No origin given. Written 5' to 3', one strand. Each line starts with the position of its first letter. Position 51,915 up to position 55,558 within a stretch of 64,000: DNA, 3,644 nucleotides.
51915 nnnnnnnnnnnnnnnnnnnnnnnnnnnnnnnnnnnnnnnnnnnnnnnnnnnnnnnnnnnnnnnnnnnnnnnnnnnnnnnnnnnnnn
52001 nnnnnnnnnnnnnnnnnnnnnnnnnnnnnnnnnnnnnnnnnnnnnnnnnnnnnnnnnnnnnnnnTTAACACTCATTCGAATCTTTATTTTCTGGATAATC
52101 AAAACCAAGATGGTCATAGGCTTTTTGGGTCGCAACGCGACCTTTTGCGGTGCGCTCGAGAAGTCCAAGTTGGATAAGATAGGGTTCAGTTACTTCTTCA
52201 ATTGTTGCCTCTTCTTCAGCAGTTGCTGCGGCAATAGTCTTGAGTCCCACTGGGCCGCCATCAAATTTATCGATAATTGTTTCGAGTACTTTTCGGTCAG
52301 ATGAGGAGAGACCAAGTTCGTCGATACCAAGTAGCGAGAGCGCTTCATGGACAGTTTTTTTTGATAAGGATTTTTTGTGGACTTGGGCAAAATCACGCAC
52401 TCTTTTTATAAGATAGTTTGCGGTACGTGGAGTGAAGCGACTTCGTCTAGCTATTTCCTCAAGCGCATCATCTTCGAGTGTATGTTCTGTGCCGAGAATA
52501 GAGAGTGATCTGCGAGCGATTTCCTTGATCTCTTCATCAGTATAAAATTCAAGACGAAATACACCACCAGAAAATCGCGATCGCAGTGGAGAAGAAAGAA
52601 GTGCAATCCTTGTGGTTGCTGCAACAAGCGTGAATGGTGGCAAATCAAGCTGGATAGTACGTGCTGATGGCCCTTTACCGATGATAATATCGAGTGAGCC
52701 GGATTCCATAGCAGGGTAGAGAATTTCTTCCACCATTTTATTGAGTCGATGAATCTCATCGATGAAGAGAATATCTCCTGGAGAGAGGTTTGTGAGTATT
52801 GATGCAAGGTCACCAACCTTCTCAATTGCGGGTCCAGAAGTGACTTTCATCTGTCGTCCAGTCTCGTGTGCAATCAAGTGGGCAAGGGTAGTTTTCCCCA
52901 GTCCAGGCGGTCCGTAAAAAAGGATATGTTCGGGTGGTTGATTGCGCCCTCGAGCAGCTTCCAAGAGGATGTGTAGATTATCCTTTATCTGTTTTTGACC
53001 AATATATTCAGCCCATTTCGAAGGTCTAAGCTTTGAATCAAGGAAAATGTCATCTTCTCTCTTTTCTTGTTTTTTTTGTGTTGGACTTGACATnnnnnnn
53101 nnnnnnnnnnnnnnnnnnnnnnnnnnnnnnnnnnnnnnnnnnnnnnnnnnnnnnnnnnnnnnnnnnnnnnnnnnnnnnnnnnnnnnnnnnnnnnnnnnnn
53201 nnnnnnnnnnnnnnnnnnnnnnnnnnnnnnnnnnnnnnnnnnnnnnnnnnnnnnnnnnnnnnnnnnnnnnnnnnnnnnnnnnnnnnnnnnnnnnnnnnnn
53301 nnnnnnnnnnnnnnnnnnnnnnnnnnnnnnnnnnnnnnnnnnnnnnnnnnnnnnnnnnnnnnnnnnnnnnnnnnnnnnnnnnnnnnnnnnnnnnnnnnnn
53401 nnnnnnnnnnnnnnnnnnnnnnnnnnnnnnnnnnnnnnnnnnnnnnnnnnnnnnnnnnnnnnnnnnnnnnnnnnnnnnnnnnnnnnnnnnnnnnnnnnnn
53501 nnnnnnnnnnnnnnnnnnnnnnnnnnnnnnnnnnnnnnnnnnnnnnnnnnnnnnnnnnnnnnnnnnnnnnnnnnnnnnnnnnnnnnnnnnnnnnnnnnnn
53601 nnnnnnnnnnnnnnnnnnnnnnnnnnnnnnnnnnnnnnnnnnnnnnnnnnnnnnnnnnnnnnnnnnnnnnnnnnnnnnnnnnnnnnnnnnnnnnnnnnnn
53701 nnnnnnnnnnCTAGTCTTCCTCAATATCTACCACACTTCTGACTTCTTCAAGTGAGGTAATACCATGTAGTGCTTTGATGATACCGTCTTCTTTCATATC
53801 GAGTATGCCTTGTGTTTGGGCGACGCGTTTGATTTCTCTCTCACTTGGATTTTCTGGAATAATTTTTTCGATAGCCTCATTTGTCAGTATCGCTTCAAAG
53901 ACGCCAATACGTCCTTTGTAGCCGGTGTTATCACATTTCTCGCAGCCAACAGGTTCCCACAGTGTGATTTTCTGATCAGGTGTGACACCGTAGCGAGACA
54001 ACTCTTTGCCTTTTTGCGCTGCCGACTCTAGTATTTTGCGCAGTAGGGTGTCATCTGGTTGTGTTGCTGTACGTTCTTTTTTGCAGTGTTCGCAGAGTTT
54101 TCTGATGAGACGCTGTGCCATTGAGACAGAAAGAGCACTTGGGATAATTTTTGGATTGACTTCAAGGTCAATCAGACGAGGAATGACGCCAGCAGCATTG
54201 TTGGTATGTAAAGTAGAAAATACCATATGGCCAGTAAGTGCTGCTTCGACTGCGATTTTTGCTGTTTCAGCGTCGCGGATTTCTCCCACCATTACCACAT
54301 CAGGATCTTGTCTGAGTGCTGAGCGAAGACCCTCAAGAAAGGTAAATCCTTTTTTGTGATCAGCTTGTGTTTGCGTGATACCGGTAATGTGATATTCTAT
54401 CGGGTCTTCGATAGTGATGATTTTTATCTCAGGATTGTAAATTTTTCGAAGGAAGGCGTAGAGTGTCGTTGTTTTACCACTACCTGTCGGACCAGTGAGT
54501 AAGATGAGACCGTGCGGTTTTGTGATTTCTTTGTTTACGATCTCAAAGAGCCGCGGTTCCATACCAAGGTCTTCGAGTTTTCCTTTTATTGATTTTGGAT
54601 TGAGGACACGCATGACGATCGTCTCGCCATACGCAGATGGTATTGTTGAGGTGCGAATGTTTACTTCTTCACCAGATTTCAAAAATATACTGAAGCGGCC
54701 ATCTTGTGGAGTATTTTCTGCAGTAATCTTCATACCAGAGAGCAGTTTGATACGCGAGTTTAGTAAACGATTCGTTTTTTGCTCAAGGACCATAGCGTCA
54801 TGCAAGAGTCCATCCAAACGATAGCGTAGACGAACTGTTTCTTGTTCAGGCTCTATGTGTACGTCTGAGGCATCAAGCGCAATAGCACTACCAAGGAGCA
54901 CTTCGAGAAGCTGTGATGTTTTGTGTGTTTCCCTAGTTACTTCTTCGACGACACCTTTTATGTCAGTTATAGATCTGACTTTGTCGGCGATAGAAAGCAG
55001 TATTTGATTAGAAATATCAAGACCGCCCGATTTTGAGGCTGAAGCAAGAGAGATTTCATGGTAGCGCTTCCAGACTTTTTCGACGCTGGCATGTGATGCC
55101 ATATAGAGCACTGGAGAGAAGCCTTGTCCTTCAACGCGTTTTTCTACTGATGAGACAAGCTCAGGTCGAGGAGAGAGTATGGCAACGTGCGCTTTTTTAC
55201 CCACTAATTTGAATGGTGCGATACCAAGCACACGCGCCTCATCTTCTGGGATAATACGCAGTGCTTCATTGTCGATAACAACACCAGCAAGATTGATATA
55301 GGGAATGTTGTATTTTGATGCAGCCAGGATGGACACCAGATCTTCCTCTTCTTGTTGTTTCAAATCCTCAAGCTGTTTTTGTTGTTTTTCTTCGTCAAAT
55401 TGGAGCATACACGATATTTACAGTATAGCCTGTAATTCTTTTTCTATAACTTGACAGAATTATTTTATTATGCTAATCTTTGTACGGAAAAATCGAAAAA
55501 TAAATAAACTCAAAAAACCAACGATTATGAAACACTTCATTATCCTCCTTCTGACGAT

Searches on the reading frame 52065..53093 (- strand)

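Call 38: search_protein_families(library=pfam, proteins=[window:52065-53093:-], max_evalue=0.001)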
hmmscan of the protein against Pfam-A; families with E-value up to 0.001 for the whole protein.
window:52065-53093:- (342 aa): 14 families
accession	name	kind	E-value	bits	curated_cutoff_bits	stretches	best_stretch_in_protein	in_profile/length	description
PF05496.18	RuvB_N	-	1.1e-71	240.2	27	1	22-175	1-154/159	Holliday junction DNA helicase RuvB P-loop domain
PF05491.19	RuvB_C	-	1.8e-25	89.1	24.7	1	259-329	1-71/72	RuvB C-terminal winged helix domain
PF00004.35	AAA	-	3.9e-20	73.1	21.2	1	57-175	1-124/131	ATPase family associated with various cellular activities (AAA)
PF17864.7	AAA_lid_4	-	6.5e-20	71.1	27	1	184-258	1-74/74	RuvB AAA lid domain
PF07728.20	AAA_5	-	3.2e-09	37.4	22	1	56-174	1-139/139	AAA domain (dynein-related subfamily)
PF13191.12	AAA_16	-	3.8e-05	24.7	32.6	0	37-90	9-61/167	AAA ATPase domain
PF01078.27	Mg_chelatase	-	4.7e-05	23.3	20.3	0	30-74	5-42/207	Magnesium chelatase, subunit ChlI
PF06068.19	TIP49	-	0.0001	22.1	23.8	0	19-85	14-81/347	TIP49 P-loop domain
PF00931.28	NB-ARC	-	0.00012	21.9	23.5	0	52-77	16-41/248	NB-ARC domain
PF14532.12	Sigma54_activ_2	-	0.00016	22.4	25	0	39-125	9-89/138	Sigma-54 interaction domain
PF13173.12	AAA_14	-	0.00027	21.4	27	0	57-138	5-95/129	AAA domain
PF13401.12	AAA_22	-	0.00066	20.4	27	0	55-78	6-29/130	AAA domain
PF00910.28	RNA_helicase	-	0.00073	20.4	21.5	0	57-118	1-62/105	RNA helicase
PF03266.21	NTPase_1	-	0.00089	19.6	23.9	0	57-84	2-30/168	NTPase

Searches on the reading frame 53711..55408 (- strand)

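Call 38: search_protein_families(library=pfam, proteins=[window:53711-55408:-], max_evalue=0.001)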
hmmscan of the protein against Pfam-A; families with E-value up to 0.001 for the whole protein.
window:53711-55408:- (565 aa): 6 families
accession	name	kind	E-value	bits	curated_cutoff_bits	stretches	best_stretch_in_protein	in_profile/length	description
PF00437.27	T2SSE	-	5.9e-120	400.7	24.9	1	165-556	9-368/370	Type II/IV secretion system protein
PF05157.20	MshEN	-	2.2e-05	24.8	23.1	1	33-101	1-68/90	MshEN domain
PF20720.3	nSTAND3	-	0.00015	22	27.2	1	293-338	11-56/155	Novel STAND NTPase 3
PF25199.1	nSTAND_NTPase5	-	0.00015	22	34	1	292-342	34-85/145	Novel STAND NTPase 5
PF13401.12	AAA_22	-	0.00042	21.1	27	0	298-326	4-34/130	AAA domain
PF13191.12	AAA_16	-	0.00088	20.2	32.6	0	298-340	24-63/167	AAA ATPase domain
